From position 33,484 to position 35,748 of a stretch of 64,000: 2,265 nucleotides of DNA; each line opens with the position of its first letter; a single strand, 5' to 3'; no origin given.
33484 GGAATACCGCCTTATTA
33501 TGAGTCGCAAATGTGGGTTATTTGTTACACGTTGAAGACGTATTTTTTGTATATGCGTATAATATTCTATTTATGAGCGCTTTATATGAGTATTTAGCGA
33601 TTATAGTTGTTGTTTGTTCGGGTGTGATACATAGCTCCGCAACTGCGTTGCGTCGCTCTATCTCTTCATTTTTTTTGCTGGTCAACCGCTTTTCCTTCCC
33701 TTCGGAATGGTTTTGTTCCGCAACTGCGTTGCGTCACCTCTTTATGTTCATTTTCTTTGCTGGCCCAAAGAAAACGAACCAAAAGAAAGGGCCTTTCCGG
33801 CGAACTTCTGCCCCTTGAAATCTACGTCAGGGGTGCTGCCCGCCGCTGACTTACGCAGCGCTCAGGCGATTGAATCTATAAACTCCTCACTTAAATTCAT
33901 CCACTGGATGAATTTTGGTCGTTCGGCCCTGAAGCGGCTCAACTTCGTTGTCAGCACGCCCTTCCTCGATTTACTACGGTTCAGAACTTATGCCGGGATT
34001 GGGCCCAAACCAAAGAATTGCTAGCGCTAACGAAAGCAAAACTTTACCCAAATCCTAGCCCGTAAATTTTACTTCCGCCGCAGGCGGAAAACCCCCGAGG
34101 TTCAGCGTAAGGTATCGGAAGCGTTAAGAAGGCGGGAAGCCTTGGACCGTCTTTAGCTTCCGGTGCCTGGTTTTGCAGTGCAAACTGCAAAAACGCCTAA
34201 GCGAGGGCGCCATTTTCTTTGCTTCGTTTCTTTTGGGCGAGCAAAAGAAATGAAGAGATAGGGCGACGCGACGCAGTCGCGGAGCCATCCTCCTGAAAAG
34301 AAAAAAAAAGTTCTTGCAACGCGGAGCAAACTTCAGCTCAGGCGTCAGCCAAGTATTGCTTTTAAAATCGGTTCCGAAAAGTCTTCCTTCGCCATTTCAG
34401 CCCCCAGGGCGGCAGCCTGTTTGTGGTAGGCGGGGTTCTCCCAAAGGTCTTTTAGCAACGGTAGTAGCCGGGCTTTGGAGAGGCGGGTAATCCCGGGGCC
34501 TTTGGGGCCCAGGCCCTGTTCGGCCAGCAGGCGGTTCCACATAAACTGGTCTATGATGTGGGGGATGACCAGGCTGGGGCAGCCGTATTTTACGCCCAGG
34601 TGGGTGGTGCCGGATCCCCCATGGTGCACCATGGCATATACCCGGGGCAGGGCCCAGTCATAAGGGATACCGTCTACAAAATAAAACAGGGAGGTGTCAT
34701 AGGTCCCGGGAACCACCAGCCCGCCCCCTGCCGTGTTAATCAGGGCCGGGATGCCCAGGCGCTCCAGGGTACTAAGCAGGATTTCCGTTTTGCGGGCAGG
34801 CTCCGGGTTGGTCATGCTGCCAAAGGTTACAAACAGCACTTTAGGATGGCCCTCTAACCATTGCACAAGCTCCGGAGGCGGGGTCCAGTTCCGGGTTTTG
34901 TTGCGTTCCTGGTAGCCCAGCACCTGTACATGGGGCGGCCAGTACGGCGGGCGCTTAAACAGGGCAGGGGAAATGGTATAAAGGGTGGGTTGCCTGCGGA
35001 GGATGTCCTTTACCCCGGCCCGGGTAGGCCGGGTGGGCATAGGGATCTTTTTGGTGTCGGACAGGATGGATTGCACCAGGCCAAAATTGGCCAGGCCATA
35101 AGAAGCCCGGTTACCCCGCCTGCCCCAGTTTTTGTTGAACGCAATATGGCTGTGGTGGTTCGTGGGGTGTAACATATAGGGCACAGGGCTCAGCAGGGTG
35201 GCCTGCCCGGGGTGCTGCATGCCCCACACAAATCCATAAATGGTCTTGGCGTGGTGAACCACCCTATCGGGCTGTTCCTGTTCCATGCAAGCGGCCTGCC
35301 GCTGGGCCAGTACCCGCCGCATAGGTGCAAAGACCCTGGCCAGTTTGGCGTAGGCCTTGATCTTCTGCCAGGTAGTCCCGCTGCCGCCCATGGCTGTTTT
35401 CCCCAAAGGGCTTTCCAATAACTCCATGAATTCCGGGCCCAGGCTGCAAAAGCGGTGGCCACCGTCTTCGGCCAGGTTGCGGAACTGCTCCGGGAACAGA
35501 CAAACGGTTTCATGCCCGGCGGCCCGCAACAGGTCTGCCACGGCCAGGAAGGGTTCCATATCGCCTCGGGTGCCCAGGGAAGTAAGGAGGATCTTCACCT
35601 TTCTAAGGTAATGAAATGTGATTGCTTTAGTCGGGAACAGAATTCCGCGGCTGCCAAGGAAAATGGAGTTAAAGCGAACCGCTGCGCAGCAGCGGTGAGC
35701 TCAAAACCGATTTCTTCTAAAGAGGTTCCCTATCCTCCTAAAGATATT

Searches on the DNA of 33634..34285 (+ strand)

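Call 28: search_dna_similar(query=window:33634-34285:+, collection=plasmids, mode=distant, max_rows=30)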
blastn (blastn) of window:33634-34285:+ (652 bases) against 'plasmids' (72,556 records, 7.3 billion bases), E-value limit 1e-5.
No match.

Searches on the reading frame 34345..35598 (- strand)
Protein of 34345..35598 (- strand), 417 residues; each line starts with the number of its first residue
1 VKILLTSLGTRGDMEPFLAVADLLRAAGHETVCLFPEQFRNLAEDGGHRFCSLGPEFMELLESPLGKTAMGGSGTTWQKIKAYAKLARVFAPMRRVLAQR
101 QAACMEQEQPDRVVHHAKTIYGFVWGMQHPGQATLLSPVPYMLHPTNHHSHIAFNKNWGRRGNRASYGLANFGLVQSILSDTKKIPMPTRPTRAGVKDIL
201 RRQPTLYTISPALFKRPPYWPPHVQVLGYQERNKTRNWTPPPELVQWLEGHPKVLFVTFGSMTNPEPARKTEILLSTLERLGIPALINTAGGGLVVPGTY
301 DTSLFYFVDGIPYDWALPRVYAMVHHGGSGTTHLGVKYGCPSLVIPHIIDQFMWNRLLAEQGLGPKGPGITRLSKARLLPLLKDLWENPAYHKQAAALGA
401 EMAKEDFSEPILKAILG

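Call 73: search_protein_families(library=pfam, proteins=[window:34345-35598:-], max_evalue=0.01)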
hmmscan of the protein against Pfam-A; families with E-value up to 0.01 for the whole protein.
window:34345-35598:- (417 aa): 3 families
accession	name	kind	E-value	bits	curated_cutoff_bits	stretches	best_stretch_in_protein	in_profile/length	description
PF06722.18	EryCIII-like_C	-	2.6e-13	50.6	31.7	1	308-405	36-132/145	Erythromycin biosynthesis protein CIII-like, C-terminal domain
PF03033.26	Glyco_transf_28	-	1.4e-06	28.9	26.2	1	3-91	1-78/139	Glycosyltransferase family 28 N-terminal domain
PF00201.24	UDPGT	-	1.2e-05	24.8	19.5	1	251-399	274-419/499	UDP-glucoronosyl and UDP-glucosyl transferase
